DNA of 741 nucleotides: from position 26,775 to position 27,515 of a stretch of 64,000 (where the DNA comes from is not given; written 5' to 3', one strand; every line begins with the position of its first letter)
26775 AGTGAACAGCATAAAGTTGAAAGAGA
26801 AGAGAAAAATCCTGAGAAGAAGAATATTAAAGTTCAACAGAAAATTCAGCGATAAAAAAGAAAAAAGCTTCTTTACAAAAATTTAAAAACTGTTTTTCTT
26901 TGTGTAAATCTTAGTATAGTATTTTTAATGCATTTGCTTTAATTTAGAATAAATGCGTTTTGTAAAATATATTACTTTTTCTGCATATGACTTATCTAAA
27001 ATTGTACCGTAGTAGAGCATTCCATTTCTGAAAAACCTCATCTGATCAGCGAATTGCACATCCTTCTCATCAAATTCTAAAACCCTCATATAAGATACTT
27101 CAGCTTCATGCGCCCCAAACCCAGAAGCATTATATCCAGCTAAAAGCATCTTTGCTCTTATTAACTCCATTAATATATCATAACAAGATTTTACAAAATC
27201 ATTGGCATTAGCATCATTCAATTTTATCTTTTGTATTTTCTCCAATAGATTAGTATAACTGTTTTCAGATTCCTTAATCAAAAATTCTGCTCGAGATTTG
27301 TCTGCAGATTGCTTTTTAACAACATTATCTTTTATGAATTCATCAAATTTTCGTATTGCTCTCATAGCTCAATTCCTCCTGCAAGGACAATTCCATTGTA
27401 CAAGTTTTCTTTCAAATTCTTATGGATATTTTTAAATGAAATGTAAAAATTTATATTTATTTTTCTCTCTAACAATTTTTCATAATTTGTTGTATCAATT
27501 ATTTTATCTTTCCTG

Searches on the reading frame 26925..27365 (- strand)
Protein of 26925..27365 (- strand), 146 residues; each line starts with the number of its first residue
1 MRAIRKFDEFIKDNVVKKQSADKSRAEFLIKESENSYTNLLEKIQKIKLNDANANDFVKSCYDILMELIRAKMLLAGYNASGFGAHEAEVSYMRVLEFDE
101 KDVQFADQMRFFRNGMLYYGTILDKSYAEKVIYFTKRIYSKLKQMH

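Call 76: search_solved_structures(query=window:26925-27365:-, max_evalue=10, show_alignments=2)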
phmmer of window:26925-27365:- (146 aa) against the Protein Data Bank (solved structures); distinct sequences matched with E-value up to 10: 0.

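Call 88: predict_structure(protein=window:26925-27365:-)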
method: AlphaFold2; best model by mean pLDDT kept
length: 146 residues; sequences in the alignment: 1
mean_pLDDT: 81.2   pTM: 0.75
mean pLDDT of the five models: 81.2, 80.9, 69.3, 50.9, 42.3
residues with pLDDT >= 90: 37; 70-90: 82; 50-70: 25; < 50: 2
segments of 3 or more residues with pLDDT < 50: none
pLDDT, mean of each block of 10 residues (from residue 1): 57 57 86 94 87 86 90 81 72 86 89 78 83 91 81
secondary structure, 60 per line:
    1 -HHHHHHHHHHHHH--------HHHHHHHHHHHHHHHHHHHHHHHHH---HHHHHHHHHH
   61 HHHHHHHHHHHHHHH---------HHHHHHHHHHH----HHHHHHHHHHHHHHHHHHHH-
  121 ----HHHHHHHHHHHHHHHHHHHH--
elements in order: H2-14 H23-47 H51-75 H85-95 H100-119 H125-144

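Call 90: fold_search(model_id=the predicted structure, library=pdb)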
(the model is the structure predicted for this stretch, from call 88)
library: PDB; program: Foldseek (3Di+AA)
matches with E <= 10: 227; with E <= 0.001: 0
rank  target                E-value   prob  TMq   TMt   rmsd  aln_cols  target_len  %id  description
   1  2hsb                  6.6e-03  1.00  0.62  0.70   2.8       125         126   14  Crystal structure of a hepn domain containing protein (af_0298) from archaeoglobus fulgidus at 1.95 A resolution (released 2006-08-15)
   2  8xdj_C                1.0e-01  0.99  0.53  0.58   4.4       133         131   14  Crystal structure of AMPylated HEPN toxin (released 2024-12-18)
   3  8xeh_B                1.1e-01  0.99  0.53  0.58   4.4       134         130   13  Crystal structure of HEPN-MNT complex (released 2024-12-18)
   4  8yuf_B                1.5e-01  0.98  0.52  0.56   4.4       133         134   14  Crystal structure of HEPN (Q64A) toxin (released 2025-04-02)
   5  8yuf_A                2.5e-01  0.96  0.53  0.56   4.3       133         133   14  Crystal structure of HEPN (Q64A) toxin (released 2025-04-02)
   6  8xdj_A                3.3e-01  0.94  0.53  0.57   4.3       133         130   13  Crystal structure of AMPylated HEPN toxin (released 2024-12-18)
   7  8xdj_B                3.5e-01  0.94  0.53  0.57   4.3       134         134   13  Crystal structure of AMPylated HEPN toxin (released 2024-12-18)
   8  1ylm_A                5.0e-01  0.82  0.47  0.48   4.7       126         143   10  Structure of Cytosolic Protein of Unknown Function YutE from Bacillus subtilis (released 2005-03-01)
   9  9dm3_MODEL_1_A        5.3e-01  0.60  0.38  0.40   6.4       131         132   15  De novo design of proteins that bind naphthalenediimides, powerful photooxidants with tunable photophysical pr (released 2025-03-05)
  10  4xef_A                5.6e-01  0.69  0.40  0.43   8.6       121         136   15  Pyk2-FAT complexed with Leupaxin LD motif LD1 (released 2015-12-23)
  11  8xeh_D                5.6e-01  0.66  0.44  0.49   5.6       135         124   12  Crystal structure of HEPN-MNT complex (released 2024-12-18)
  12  7ae6_A                6.9e-01  0.89  0.54  0.53   4.6       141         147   10  Crystal structure of di-AMPylated HEPN(R102A) toxin (released 2020-12-30)
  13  7ae9_D                6.9e-01  0.66  0.46  0.47   5.4       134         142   13  Crystal structure of mono-AMPylated HEPN(R46E) toxin in complex with MNT antitoxin (released 2020-12-30)
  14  7ae2_A                7.3e-01  0.66  0.44  0.45   5.8       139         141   13  Crystal structure of HEPN(H107A-Y109F) toxin in complex with MNT antitoxin (released 2020-12-30)
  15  1ufb_A                7.7e-01  0.95  0.60  0.68   3.7       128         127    9  Crystal structure of TT1696 from Thermus thermophilus HB8 (released 2003-11-28)
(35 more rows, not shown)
